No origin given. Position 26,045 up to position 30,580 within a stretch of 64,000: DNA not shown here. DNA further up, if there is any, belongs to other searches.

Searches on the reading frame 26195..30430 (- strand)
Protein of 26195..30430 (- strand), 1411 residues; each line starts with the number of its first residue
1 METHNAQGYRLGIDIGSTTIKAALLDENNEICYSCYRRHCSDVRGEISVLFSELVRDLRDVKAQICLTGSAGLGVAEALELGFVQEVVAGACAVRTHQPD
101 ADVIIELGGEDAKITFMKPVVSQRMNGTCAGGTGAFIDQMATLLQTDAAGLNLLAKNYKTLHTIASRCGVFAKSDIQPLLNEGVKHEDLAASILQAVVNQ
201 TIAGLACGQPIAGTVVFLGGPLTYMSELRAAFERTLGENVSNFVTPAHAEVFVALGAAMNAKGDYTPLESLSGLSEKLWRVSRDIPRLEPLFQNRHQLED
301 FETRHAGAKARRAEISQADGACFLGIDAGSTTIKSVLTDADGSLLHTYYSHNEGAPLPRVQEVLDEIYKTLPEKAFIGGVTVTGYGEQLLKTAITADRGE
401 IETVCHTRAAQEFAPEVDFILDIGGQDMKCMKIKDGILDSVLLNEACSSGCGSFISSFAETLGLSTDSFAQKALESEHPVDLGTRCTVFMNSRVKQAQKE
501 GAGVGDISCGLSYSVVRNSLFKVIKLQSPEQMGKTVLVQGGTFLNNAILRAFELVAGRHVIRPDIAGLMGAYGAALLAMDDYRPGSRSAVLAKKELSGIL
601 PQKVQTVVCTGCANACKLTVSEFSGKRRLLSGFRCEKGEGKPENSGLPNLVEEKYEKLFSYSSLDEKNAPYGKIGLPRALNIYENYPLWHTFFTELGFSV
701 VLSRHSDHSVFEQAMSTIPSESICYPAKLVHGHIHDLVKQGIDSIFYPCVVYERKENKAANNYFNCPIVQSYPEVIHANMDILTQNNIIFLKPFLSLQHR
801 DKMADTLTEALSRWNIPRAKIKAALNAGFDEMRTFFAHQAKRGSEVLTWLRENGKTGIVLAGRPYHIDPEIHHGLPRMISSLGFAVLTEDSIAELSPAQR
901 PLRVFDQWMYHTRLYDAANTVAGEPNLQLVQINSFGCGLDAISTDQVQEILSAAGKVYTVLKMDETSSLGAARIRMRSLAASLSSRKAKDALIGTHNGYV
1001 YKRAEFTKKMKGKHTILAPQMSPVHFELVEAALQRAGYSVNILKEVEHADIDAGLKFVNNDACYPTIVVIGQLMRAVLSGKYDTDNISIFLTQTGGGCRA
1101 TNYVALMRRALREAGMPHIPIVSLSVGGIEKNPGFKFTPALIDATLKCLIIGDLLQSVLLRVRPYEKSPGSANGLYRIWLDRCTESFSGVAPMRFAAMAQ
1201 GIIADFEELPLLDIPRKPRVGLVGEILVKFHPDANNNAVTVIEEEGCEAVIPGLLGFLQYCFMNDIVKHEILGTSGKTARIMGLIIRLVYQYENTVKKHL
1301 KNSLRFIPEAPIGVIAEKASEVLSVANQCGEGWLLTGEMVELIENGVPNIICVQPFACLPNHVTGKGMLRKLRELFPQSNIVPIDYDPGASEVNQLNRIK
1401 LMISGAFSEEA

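Call 23: search_protein_families(library=pfam, proteins=[window:26195-30430:-], max_evalue=0.0001)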
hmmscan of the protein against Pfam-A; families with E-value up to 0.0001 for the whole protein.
window:26195-30430:- (1411 aa): 2 families
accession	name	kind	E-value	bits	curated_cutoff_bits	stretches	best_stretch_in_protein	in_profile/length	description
PF09989.15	DUF2229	-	1.4e-85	286.8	29.4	1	673-892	1-218/218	CoA enzyme activase uncharacterised domain (DUF2229)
PF01869.26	BcrAD_BadFG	-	1.6e-54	185.7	31.5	2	324-578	1-271/271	BadF/BadG/BcrA/BcrD ATPase family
